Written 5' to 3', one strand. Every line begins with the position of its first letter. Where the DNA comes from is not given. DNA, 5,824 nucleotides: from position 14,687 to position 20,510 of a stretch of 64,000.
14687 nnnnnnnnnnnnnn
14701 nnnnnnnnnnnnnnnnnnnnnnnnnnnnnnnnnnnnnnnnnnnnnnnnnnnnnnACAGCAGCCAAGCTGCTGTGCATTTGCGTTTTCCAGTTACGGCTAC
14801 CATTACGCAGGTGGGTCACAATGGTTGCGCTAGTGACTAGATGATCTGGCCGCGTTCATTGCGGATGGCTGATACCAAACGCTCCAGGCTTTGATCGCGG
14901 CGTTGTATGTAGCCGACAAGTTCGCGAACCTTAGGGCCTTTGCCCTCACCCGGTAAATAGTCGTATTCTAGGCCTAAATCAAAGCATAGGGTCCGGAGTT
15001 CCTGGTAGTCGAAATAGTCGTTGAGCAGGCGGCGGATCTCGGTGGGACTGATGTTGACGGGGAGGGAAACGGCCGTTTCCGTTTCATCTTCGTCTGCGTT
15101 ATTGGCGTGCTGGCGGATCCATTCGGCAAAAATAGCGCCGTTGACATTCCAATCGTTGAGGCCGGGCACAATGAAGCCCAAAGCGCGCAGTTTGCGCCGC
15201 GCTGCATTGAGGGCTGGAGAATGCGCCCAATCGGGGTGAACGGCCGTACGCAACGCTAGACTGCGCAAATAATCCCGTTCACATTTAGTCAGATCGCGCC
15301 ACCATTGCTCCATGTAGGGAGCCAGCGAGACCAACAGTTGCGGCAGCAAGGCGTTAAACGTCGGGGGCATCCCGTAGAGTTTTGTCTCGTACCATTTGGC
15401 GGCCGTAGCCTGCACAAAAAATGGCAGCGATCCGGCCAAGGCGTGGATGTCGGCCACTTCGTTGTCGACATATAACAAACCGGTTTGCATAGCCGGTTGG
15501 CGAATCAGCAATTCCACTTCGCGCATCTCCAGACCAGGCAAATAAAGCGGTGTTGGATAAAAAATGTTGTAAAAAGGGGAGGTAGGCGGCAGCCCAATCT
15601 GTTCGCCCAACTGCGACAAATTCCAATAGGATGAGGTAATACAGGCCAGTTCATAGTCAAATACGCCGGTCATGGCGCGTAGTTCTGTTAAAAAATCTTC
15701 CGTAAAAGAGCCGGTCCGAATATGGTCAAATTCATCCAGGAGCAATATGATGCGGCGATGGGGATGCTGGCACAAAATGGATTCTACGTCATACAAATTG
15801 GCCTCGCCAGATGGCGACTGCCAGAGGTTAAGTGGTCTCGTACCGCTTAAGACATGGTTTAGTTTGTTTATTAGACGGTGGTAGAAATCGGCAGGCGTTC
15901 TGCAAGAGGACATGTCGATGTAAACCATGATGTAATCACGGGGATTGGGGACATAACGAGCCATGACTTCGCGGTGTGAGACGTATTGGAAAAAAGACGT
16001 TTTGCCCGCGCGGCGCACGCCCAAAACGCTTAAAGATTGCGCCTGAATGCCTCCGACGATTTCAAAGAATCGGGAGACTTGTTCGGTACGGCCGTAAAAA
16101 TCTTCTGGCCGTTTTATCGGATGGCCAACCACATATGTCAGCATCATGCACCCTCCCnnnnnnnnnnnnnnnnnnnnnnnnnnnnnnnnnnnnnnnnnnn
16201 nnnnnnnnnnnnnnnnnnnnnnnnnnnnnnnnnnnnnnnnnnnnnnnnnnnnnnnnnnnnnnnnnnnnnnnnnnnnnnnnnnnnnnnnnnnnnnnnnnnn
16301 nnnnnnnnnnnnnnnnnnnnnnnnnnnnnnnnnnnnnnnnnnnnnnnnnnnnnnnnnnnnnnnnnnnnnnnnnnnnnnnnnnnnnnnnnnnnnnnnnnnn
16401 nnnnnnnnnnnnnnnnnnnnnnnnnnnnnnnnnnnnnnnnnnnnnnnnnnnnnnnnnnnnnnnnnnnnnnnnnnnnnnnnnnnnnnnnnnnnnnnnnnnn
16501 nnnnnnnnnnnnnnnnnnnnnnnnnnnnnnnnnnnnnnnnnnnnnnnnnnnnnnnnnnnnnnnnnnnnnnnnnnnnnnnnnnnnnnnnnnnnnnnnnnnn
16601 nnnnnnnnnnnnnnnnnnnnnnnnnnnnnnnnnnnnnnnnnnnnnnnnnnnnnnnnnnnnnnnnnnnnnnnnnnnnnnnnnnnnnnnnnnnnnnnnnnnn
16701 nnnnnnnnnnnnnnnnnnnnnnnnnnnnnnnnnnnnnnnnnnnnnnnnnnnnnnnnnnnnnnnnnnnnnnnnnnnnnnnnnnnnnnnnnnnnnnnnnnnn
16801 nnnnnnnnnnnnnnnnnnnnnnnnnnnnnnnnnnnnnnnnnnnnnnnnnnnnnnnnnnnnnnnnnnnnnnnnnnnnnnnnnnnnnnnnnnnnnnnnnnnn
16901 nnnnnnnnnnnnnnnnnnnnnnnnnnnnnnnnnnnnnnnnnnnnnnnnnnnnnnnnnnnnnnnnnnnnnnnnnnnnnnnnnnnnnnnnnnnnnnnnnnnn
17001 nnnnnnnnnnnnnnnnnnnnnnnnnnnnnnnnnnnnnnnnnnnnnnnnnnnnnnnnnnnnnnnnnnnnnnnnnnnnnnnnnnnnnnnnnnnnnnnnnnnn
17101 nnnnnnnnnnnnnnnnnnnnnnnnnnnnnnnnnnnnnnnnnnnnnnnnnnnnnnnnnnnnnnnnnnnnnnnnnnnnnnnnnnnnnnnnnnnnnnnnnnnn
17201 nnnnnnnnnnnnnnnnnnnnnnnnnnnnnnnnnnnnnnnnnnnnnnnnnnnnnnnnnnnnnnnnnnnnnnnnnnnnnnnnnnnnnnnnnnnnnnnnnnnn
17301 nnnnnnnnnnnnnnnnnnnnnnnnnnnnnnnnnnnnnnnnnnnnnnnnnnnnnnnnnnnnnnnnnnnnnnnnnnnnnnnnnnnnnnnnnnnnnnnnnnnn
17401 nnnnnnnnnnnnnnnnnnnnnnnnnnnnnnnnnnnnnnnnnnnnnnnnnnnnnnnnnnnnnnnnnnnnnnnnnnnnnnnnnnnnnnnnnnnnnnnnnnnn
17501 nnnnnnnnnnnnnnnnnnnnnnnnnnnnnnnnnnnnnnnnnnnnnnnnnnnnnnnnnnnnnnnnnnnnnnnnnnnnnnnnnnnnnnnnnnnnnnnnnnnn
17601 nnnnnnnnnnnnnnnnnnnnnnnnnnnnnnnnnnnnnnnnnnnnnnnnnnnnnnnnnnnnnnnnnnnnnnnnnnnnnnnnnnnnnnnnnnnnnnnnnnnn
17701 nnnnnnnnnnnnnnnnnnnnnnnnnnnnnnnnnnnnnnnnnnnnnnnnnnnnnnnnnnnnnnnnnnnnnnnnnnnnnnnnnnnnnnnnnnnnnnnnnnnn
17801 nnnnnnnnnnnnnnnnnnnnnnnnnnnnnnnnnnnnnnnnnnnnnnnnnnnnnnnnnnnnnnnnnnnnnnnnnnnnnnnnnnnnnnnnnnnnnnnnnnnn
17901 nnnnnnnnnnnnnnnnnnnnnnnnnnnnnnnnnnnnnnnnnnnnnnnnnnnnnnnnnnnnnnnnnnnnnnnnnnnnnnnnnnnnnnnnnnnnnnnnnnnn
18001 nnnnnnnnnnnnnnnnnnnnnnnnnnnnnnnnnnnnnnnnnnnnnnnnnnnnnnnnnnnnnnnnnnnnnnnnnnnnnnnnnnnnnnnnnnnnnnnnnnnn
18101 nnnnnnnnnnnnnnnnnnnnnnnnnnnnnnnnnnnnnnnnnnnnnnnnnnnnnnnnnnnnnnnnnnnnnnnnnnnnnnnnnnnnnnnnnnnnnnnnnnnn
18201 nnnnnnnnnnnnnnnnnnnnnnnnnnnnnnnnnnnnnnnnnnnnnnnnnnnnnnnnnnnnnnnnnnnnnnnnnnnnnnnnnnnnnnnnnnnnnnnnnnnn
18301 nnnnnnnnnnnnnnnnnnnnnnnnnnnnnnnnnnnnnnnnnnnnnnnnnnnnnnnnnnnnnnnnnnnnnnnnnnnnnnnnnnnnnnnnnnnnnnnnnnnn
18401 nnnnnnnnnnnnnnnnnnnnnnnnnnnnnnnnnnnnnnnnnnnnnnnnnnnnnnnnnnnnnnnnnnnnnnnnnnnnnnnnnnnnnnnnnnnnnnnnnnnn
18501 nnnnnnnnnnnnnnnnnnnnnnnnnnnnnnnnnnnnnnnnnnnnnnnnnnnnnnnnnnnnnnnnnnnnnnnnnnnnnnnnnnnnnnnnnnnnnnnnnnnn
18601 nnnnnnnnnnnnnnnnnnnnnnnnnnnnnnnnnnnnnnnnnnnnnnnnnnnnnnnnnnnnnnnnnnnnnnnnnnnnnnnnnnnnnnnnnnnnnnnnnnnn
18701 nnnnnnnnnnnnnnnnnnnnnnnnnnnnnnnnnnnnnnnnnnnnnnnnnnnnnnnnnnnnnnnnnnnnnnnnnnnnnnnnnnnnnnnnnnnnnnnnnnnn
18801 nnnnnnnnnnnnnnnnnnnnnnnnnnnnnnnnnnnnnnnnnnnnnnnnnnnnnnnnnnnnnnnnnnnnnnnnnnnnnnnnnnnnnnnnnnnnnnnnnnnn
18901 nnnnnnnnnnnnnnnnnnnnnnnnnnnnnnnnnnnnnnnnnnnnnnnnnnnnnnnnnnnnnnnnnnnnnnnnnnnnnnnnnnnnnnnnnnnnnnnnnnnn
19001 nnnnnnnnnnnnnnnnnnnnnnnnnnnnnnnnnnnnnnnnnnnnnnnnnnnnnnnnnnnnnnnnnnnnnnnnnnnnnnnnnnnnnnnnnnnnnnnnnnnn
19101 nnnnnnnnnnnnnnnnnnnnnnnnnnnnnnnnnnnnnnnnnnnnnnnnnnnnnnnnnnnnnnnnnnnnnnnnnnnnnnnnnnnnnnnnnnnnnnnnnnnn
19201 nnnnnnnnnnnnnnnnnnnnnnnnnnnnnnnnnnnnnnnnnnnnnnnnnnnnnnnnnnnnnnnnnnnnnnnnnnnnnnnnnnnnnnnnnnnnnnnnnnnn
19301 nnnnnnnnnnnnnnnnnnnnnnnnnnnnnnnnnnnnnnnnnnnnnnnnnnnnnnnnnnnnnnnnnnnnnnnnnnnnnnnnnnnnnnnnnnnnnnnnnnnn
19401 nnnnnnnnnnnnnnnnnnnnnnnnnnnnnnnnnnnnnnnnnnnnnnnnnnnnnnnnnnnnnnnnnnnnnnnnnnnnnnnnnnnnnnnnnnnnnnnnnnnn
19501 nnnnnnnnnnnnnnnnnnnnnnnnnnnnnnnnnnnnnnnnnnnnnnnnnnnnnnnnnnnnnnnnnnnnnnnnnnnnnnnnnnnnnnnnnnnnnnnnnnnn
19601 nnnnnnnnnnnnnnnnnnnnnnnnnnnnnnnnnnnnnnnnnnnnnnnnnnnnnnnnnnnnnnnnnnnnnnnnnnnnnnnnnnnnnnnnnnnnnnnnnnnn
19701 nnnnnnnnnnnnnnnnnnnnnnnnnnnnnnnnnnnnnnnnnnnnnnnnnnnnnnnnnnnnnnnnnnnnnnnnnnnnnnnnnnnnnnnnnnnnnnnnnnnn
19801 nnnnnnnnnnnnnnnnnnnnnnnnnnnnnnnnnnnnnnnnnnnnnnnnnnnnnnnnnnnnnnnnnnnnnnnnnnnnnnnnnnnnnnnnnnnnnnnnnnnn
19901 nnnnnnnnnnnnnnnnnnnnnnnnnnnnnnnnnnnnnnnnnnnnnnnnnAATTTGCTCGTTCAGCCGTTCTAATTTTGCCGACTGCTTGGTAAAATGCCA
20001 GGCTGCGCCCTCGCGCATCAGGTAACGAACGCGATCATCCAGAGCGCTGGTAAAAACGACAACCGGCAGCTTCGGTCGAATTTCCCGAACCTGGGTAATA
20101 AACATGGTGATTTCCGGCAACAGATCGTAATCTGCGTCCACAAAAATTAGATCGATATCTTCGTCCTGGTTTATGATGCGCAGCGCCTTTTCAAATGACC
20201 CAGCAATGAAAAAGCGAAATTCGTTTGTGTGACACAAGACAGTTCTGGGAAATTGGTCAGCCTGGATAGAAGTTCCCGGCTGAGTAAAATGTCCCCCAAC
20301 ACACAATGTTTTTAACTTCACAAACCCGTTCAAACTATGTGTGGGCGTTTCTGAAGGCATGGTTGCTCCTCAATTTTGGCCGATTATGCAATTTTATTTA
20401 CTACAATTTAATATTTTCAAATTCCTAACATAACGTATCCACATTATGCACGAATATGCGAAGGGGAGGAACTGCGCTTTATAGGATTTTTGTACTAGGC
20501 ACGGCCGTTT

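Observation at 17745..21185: Modular paralogy: gene A resembles the Nudix module of B, and gene C resembles the ATPase of B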

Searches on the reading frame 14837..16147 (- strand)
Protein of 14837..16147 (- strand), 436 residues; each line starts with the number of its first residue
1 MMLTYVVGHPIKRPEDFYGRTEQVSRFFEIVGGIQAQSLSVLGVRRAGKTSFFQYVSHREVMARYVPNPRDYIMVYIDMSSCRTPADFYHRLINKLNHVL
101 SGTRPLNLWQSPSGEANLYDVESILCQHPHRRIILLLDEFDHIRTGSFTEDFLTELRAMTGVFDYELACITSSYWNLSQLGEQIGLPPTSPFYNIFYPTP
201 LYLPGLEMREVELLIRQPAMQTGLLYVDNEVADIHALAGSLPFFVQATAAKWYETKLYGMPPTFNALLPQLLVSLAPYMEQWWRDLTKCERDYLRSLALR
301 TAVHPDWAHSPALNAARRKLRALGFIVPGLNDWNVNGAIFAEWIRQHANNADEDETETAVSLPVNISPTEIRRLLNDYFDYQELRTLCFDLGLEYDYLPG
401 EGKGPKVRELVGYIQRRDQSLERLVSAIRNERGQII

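Call 8: search_protein_families(library=pfam, proteins=[window:14837-16147:-], max_evalue=1)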
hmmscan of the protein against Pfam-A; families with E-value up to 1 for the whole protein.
window:14837-16147:- (436 aa): 6 families
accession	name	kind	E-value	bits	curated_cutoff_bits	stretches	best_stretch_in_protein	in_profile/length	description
PF19960.5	EAD7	-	2.4e-17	62.9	32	1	371-432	1-61/62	Effector-associated domain 7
PF13401.12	AAA_22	-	1.3e-07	32.4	27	1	36-160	5-108/130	AAA domain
PF13191.12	AAA_16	-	0.0042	18.1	32.6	1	17-148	2-149/167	AAA ATPase domain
PF05621.17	TniB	-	0.0068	16.3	22.4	1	35-159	34-149/189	Bacterial TniB protein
PF13173.12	AAA_14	-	0.038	14.4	27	1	38-95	4-56/129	AAA domain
PF19955.5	EAD1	-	0.17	12.8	24.2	1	370-432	10-76/90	Effector-associated domain 1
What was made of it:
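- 14837..16147 (-): Gene C: 436-aa nSTAND1/2-type NTPase (aa 1-345, nt 15113-16147) plus EAD7 adaptor domain (aa 371-432, nt 14852-15037). It starts 10 bp after B's stop. EAD7 E=2.4e-17, 62.9 bits against a cut-off of 32 (call 8).
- On vWA-MoxR-VMAP ternary system: EAD7 62.9 bits (cut-off 32) (call 8).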

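Call 11: search_protein_families(library=padloc, proteins=[window:14837-16147:-], max_evalue=0.01)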
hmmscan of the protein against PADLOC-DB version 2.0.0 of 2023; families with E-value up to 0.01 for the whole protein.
window:14837-16147:- (436 aa): 1 family
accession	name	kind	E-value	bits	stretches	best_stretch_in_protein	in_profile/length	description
PDLC04985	PDC-S27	-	0.00098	16.1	1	16-147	5-116/484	-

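Call 75: search_protein_families(library=ncbifam, proteins=[window:14837-16147:-], max_evalue=0.01)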
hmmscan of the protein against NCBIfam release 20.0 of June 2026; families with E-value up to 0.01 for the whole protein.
window:14837-16147:- (436 aa): 0 families

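Call 80: search_protein_families(library=phrogs, proteins=[window:14837-16147:-], max_evalue=0.01)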
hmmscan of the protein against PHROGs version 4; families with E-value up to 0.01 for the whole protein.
window:14837-16147:- (436 aa): 0 families
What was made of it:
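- Tried and rejected: PHROGs: nothing for A or C (call 80).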

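Call 81: find_homologous_proteins(query=window:15098-16147:-, max_evalue=0.00001)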
Query window:15098-16147:- (350 aa): 240 proteins with E <= 0.00001 among 3914 candidates; the best 120 are listed.
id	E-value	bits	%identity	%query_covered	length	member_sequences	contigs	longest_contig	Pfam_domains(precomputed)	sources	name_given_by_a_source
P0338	1.4e-231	786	97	99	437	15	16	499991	PF19960.7,PF13401.13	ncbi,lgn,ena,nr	ncbi:MAG: AAA family ATPase [Chloroflexi bacterium]|nr:AAA family ATPase [Chloroflexota bacterium] M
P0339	6.9e-192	655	80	99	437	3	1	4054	PF19960.7,PF13401.13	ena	-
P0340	2.4e-191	653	79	99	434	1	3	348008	PF19960.7,PF13401.13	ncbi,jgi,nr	ncbi:MAG: AAA family ATPase [Ardenticatenaceae bacterium]|nr:AAA family ATPase [Anaerolineales bacte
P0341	2.2e-185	634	78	99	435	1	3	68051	PF19960.7,PF13401.13,PF20703.4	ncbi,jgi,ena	-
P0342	4.6e-184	630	76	99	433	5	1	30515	PF20702.4,PF19960.7,PF13401.13,PF20703.4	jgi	jgi:hypothetical protein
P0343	7.0e-184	629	76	99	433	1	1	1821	PF20702.4,PF19960.7,PF13401.13,PF20703.4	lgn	-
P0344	4.2e-179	613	74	99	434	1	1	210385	PF19960.7,PF13401.13,PF20703.4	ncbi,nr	ncbi:MAG: AAA family ATPase [Chloroflexi bacterium]|nr:AAA family ATPase [Chloroflexota bacterium]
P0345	1.3e-174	598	73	99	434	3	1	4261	PF19960.7,PF13401.13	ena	-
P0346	8.0e-174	596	71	100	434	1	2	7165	PF19960.7,PF13401.13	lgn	-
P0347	9.9e-173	592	72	99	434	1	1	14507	PF19960.7,PF13401.13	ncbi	-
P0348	1.0e-170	586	72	99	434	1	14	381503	PF19960.7,PF13401.13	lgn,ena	-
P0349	4.7e-170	583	72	99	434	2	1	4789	PF19960.7,PF13401.13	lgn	-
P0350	8.6e-167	573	69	99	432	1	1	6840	PF19960.7,PF13401.13,PF20703.4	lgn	-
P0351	2.3e-156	538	65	99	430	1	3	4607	PF20702.4,PF19960.7,PF13401.13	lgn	-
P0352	5.8e-156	537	65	99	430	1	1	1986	PF20702.4,PF19960.7,PF13401.13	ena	-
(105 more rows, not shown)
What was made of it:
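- C relatives are nSTAND2/nSTAND1 + EAD7 in most of the 120 listed of 240 hits (call 81).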

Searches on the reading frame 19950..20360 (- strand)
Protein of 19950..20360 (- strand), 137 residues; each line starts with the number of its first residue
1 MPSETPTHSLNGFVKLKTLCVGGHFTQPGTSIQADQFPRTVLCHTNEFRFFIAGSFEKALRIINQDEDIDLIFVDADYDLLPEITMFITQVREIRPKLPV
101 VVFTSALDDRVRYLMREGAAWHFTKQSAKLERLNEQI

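Call 41: search_protein_families(library=pfam, proteins=[window:19950-20360:-], max_evalue=1)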
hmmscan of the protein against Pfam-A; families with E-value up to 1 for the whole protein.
window:19950-20360:- (137 aa): 3 families
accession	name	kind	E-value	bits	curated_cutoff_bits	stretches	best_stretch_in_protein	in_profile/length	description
PF00072.30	Response_reg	-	0.00095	19.8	30.2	1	47-133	22-106/111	Response regulator receiver domain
PF03709.21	OKR_DC_1_N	-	0.0027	18.4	29.3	1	46-105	16-71/111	Orn/Lys/Arg decarboxylase, N-terminal domain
PF20314.3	DUF6610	-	0.041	14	27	1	63-102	18-58/198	Family of unknown function (DUF6610)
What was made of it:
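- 19956..20225 (-): B aa ~46-135: receiver (REC)-like domain, probably a pseudo-receiver. Response_reg E=9.5e-4 on the isolated segment, below the Pfam cut-off (call 41).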
